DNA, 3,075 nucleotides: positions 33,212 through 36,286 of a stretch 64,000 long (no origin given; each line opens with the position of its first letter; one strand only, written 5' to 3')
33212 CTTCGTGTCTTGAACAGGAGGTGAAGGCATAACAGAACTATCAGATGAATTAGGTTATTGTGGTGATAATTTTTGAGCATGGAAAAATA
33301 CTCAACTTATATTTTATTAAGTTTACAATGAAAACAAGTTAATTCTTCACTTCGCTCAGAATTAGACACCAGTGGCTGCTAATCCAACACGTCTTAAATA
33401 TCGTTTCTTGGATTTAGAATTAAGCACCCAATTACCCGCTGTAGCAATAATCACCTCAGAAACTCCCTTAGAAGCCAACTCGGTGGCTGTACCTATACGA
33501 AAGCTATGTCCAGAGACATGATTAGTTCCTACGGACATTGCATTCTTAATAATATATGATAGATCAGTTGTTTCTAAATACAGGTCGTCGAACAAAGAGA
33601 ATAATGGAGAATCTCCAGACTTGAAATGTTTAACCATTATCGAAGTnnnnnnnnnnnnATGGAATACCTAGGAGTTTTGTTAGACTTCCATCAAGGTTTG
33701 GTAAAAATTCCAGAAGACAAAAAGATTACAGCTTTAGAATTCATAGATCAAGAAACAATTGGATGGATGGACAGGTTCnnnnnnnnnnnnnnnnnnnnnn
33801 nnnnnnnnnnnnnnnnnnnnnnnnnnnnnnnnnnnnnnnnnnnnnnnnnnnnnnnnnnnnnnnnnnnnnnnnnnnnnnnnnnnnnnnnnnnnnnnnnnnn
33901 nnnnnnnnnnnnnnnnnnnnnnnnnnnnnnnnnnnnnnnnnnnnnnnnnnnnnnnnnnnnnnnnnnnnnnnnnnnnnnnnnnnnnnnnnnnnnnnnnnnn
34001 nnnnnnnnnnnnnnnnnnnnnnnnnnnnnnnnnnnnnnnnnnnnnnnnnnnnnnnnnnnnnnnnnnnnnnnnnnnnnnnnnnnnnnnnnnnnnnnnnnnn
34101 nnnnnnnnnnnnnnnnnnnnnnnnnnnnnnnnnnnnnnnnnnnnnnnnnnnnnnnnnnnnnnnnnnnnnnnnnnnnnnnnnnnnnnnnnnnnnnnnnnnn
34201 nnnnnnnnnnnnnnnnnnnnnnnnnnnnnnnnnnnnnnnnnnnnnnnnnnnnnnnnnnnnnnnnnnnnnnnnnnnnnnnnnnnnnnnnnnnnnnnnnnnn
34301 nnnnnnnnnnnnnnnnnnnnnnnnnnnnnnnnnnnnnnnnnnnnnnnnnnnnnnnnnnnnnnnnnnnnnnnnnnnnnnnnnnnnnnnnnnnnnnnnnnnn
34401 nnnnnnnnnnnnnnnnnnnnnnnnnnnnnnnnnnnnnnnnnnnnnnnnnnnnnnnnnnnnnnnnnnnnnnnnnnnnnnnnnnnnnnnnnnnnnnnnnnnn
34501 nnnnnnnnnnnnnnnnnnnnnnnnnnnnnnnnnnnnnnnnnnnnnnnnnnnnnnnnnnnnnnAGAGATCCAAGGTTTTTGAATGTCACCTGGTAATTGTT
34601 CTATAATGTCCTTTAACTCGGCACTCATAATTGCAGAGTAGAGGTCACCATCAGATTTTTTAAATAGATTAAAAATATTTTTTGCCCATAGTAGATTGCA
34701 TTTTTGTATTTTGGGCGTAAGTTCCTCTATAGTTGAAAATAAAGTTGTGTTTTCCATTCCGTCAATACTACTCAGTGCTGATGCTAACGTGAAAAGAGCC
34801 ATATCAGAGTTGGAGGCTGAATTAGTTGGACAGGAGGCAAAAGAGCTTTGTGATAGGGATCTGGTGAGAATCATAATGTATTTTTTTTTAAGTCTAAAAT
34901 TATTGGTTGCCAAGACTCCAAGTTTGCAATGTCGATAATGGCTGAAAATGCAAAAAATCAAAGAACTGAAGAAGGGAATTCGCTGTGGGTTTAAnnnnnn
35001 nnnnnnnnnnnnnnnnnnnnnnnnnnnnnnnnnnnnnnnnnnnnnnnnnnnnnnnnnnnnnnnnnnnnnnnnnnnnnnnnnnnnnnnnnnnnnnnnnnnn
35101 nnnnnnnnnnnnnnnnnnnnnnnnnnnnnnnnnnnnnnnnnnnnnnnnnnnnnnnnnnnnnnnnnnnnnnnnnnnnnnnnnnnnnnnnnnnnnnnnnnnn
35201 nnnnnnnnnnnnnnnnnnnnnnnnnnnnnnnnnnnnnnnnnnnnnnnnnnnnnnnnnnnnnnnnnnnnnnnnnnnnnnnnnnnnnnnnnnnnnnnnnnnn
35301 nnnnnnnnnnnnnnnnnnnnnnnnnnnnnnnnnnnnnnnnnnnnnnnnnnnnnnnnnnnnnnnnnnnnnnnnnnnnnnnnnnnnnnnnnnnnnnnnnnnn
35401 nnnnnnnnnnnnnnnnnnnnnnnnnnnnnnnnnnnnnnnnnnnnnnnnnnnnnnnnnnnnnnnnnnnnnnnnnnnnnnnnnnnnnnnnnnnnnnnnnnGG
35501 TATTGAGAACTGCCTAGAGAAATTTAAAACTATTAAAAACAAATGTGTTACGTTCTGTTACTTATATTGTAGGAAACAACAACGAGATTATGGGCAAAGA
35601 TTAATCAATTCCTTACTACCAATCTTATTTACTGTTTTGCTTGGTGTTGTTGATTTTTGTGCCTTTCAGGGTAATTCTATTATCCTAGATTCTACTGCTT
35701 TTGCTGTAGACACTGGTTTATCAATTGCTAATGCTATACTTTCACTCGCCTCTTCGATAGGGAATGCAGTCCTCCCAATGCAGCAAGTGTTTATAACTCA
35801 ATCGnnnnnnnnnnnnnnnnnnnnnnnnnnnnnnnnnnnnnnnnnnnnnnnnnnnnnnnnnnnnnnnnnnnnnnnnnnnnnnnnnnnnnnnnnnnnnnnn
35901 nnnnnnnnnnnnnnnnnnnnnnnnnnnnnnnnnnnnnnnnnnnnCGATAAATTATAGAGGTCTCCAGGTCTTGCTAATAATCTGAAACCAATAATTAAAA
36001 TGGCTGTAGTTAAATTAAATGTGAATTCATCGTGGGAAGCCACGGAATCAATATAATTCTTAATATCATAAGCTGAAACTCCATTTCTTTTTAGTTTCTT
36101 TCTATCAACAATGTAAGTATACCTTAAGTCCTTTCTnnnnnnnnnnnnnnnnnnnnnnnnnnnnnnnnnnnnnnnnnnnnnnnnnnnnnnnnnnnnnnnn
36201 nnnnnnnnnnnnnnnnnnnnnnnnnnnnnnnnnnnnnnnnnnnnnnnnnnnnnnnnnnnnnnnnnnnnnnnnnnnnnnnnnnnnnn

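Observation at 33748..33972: ~225-bp inverted repeat pair (33748-33972 and 37972-38207) flanking 4 kb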

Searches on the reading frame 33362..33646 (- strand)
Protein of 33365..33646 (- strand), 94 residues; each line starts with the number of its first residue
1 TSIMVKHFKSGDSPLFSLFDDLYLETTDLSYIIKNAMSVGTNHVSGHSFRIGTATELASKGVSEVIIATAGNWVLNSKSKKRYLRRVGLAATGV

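Call 8: search_protein_families(library=pfam, max_evalue=1, proteins=[window:33365-33646:-])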
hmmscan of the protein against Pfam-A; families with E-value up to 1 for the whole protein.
seq(94 aa): 1 family
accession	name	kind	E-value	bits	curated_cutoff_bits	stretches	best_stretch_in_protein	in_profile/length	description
PF00589.27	Phage_integrase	-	0.0031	17.7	27.1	1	27-84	108-166/172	Phage integrase family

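Call 82: list_cluster_members(proteins=[window:33362-33637:-, window:37006-37341:-, window:33022-33291:-, window:36178-36639:-, window:36652-37005:-, window:37934-38197:-, window:34560-34961:-, window:34985-35320:+, window:34006-34287:+, window:40346-40849:-])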
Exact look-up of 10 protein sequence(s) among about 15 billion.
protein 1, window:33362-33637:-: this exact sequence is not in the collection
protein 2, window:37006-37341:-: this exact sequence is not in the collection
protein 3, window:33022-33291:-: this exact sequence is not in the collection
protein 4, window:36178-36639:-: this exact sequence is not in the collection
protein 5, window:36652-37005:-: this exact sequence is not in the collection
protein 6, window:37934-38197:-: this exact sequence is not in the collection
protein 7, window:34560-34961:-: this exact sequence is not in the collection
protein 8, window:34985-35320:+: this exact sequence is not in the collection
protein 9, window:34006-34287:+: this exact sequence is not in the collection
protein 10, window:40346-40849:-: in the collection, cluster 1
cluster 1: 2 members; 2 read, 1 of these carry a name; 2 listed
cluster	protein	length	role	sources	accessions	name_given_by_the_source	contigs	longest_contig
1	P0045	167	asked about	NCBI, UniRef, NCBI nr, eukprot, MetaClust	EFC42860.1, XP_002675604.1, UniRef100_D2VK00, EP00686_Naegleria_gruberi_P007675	predicted protein [Naegleria gruberi] | Large ribosomal subunit protein uL30m n=1 Tax=Naegleria gruberi TaxID=5762 ... | uncharacterized protein NAEGRDRAFT_69220 [Naegleria gruberi]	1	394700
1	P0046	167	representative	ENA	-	-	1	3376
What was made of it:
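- None of the ORFs of the nest is found in any other assembly in the protein collection (call 82), so the arrangement has no independent confirmation here.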

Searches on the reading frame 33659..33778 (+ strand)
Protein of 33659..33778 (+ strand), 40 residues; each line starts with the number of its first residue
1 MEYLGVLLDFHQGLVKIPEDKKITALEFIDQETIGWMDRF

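Call 8: search_protein_families(library=pfam, max_evalue=1, proteins=[window:33659-33778:+])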
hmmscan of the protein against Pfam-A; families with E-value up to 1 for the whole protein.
seq(40 aa): 0 families

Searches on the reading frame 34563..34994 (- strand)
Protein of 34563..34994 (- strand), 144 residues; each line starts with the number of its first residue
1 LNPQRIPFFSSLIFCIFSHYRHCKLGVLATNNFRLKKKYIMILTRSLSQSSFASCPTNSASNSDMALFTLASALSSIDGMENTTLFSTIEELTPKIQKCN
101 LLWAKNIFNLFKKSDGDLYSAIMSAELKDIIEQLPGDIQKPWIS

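Call 8: search_protein_families(library=pfam, max_evalue=1, proteins=[window:34563-34994:-])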
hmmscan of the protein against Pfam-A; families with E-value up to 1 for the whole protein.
seq(144 aa): 2 families
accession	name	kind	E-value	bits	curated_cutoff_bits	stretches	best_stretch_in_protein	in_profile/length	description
PF13713.11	BRX_N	-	0.11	12.7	24.5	1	125-139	18-32/37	Transcription factor BRX N-terminal domain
PF15951.10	MITF_TFEB_C_3_N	-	0.29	12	27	1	46-73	115-142/152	MITF/TFEB/TFEC/TFE3 N-terminus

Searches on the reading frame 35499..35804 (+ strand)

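Call 8: search_protein_families(library=pfam, max_evalue=1, proteins=[window:35499-35804:+])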
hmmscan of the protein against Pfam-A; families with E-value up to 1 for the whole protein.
seq(102 aa): 1 family
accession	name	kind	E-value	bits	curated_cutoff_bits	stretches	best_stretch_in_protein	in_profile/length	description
PF07811.17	TadE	-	0.0027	18.2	22.9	1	39-67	10-38/43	TadE-like protein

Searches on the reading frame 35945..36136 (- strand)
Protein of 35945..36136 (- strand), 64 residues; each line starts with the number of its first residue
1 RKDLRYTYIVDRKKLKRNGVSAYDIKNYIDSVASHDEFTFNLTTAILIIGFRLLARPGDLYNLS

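Call 8: search_protein_families(library=pfam, max_evalue=1, proteins=[window:35945-36136:-])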
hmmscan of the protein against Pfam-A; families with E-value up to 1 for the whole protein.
seq(64 aa): 1 family
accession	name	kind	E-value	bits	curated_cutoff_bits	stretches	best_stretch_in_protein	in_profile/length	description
PF00538.25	Linker_histone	-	0.098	13.3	22.4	1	13-35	16-36/74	linker histone H1 and H5 family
